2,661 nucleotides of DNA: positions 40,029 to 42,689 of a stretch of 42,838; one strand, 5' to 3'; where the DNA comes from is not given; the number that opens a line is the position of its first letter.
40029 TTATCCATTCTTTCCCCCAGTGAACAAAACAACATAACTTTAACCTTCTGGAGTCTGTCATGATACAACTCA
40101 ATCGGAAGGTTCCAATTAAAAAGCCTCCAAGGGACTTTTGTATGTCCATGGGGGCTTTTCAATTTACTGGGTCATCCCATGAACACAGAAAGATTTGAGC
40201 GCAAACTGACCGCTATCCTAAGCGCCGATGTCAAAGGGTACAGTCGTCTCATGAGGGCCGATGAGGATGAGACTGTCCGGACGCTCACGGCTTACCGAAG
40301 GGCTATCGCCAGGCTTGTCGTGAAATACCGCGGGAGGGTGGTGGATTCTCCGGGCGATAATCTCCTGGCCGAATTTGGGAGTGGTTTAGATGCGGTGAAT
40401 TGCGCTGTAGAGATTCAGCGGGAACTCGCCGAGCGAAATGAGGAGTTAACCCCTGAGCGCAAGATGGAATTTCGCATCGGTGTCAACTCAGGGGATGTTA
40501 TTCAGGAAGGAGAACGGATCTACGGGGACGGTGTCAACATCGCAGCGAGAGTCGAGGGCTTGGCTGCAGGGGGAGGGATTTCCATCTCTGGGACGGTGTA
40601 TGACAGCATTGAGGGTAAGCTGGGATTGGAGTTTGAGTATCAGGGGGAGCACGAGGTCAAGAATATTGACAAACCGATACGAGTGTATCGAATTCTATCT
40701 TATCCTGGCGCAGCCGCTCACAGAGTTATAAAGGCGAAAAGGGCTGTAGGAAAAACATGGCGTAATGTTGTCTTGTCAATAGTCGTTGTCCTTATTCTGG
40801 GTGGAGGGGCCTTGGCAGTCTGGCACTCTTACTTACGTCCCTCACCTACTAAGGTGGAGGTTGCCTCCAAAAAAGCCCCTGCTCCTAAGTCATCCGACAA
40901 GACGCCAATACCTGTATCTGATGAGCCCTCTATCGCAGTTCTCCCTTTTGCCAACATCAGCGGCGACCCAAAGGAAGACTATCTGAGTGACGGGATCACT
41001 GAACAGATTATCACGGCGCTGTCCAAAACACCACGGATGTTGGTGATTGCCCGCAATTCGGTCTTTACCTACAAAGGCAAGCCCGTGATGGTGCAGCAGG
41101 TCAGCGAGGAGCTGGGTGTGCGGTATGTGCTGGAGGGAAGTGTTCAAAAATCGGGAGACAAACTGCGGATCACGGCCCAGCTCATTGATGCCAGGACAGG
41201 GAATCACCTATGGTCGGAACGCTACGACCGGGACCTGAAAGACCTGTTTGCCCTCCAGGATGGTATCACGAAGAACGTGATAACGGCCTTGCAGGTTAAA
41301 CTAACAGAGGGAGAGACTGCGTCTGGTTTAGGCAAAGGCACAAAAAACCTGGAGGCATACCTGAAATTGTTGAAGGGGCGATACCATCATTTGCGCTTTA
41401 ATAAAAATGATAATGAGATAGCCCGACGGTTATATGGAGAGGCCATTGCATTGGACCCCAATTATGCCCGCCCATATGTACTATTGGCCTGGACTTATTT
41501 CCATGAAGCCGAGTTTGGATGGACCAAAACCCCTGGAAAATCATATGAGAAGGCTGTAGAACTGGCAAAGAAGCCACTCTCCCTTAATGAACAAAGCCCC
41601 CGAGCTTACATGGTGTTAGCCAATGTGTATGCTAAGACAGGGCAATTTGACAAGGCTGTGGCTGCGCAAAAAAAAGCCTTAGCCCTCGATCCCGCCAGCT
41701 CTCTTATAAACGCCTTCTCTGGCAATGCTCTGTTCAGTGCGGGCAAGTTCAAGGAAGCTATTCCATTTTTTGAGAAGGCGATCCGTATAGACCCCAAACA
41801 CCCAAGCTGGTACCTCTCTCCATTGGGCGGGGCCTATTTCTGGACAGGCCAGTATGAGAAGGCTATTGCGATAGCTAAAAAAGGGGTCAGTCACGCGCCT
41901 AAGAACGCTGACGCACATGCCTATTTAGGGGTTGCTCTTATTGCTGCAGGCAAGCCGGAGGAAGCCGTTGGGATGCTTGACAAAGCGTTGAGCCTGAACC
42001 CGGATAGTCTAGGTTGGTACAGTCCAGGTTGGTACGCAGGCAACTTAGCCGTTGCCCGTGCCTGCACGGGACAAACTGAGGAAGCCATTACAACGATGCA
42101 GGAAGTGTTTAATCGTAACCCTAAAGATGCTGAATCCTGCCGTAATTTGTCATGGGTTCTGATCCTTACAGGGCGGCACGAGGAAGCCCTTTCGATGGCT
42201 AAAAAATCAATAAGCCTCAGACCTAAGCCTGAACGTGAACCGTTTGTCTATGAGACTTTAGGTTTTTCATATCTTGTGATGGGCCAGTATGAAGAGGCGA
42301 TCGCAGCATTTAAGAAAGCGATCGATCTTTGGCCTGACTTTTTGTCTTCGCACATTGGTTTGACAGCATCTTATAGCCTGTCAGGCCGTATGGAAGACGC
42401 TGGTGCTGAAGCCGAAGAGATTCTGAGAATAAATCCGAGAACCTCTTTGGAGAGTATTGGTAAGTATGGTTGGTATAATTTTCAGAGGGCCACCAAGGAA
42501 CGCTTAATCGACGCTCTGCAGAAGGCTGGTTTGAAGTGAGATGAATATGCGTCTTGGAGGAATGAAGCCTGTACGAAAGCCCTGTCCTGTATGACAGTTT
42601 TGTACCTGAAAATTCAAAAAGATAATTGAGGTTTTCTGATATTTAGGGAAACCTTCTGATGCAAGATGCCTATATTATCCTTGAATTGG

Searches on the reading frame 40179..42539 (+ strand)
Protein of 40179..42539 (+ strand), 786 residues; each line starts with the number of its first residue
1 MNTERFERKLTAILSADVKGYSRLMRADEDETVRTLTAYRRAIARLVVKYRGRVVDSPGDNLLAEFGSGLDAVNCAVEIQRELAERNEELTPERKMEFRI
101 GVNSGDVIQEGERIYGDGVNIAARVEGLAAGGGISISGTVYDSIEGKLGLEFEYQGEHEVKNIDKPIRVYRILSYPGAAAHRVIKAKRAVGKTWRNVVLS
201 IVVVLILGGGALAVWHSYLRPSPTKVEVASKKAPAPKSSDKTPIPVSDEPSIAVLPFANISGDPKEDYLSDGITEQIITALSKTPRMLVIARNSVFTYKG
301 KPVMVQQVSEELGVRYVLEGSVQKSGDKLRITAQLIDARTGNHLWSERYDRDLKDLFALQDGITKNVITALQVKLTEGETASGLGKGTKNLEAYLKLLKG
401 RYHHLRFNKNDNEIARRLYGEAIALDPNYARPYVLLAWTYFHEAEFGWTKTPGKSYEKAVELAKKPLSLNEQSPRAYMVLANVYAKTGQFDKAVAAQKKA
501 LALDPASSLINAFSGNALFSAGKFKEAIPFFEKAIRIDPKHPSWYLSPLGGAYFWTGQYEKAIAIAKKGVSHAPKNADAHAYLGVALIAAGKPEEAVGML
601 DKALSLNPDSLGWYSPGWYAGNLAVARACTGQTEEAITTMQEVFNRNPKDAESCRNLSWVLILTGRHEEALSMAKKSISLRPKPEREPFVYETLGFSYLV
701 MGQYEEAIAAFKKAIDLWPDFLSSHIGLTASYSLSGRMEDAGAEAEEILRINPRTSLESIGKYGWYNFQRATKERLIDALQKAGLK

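Call 7: search_protein_families(library=pfam, proteins=[window:40179-42539:+], max_evalue=0.001)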
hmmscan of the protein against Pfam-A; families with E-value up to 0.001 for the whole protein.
window:40179-42539:+ (786 aa): 28 families (the best 25 are shown)
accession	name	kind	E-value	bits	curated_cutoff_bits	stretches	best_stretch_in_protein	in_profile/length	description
PF07719.23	TPR_2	-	2.3e-47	155.6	27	4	474-506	1-33/34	Tetratricopeptide repeat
PF14559.12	TPR_19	-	1.2e-42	144.5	25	4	557-609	5-57/68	Tetratricopeptide repeat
PF00515.34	TPR_1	-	1e-39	133.2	27.8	4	693-721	6-34/34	Tetratricopeptide repeat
PF13181.12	TPR_8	-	1.3e-36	122.1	25.7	2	475-506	2-33/34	Tetratricopeptide repeat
PF13424.12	TPR_12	-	5.6e-32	110.2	30.1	3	622-682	8-76/77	Tetratricopeptide repeat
PF13428.12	TPR_14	-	5.4e-31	104.3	23.5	0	578-613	2-37/44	Tetratricopeptide repeat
PF13414.12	TPR_11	-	5.6e-31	106.4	26.8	2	701-728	7-34/42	TPR repeat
PF13432.12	TPR_16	-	1.3e-28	99.5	32.7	2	480-542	3-65/65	Tetratricopeptide repeat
PF13431.12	TPR_17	-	2.4e-24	83.9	24.4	0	567-597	3-33/34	Tetratricopeptide repeat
PF13374.12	TPR_10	-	9.7e-22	76.7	27.5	0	476-503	4-31/42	Tetratricopeptide repeat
PF12895.13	ANAPC3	-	1.8e-19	70.2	27.2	2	455-533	4-81/82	Anaphase-promoting complex, cyclosome, subunit 3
PF13176.12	TPR_7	-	3.3e-18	64.6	27.9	0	477-505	2-32/36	Tetratricopeptide repeat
PF13174.12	TPR_6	-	1.3e-16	60.4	26.3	0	694-720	6-32/33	Tetratricopeptide repeat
PF23914.1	TPR_CcmH_CycH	-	3.6e-14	53.3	42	0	571-673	44-143/158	Cytochrome c-type biogenesis protein H TPR domain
PF13429.12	TPR_15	-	7.2e-13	49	26.2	2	468-603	140-274/280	Tetratricopeptide repeat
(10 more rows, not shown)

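Call 77: search_protein_families(library=padloc, proteins=[window:40179-42539:+], max_evalue=0.01)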
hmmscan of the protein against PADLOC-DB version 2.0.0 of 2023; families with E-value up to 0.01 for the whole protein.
window:40179-42539:+ (786 aa): 4 families
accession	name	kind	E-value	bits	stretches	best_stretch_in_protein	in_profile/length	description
PDLC04781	PDC-M71B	-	2.3e-08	31.2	1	625-719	357-452/515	-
PDLC02367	PycC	-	3.6e-06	24.6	1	12-147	45-195/226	-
PDLC00765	PycC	-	0.00029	18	1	11-164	258-432/477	Pycsar cyclase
PDLC02369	PycC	-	0.0035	14.9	1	16-145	52-192/248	-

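Call 78: search_protein_families(library=ncbifam, proteins=[window:40179-42539:+], max_evalue=0.001)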
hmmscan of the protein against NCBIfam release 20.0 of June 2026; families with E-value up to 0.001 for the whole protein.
window:40179-42539:+ (786 aa): 36 families (the best 25 are shown)
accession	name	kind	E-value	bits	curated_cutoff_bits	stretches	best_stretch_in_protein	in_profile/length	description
TIGR02917.1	PEP_TPR_lipo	equivalog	4.6e-38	130.7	312.2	3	454-682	343-564/899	XrtA/PEP-CTERM system TPR-repeat protein PrsT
NF040959.1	MamA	equivalog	3.3e-35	121.4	200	3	517-680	46-202/204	magnetosome protein MamA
TIGR02521.1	type_IV_pilW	equivalog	2e-27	96.3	154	3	455-536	46-127/234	type IV pilus biogenesis/stability protein PilW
NF009037.0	PRK12370.1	equivalog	4.5e-18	64.9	589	1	243-569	115-432/553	HilA/EilA family virulence transcriptional regulator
NF047558.1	TPR_END_plus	domain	6.8e-18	64.4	32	0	622-655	4-37/56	TPR end-of-group domain-containing protein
TIGR04510.1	mod_pep_cyc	subfamily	7.9e-18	64.3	400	1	308-608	310-599/814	putative peptide modification system cyclase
NF033762.1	social_mot_Tgl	equivalog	4.2e-17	62.3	225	1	491-602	83-195/252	social motility TPR repeat lipoprotein Tgl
NF033758.1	gliding_GltE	equivalog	8.9e-15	54.6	225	1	456-609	170-322/411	adventurous gliding motility TPR repeat lipoprotein GltE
NF033920.0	C39_PA2778_fam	equivalog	1.1e-14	54.5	150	1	516-608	164-255/255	PA2778 family cysteine peptidase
NF058673.1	LipAdnlyCyLipJMY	equivalog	1.3e-14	53.8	800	1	6-170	291-447/449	bifunctional lipase/adenylate cyclase LipJ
NF052415.1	T3SS_chap_SctY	equivalog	2.7e-14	53.6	70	1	549-607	12-70/106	type III secretion apparatus assembly chaperone SctY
TIGR00990.1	3a0801s09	subfamily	1.4e-13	50.3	757.25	1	457-608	348-498/615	mitochondrial import receptor subunit TOM70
TIGR02552.1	LcrH_SycD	equivalog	1.6e-13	50.5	104.8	1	517-609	27-118/136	SycD/LcrH family type III secretion system chaperone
NF008391.2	PRK11189.1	equivalog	5.1e-12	45.9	250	0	568-651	90-167/297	lipoprotein NlpI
NF002725.1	PRK02603.1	equivalog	8e-12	45.5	143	0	575-667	31-122/173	photosystem I assembly protein Ycf3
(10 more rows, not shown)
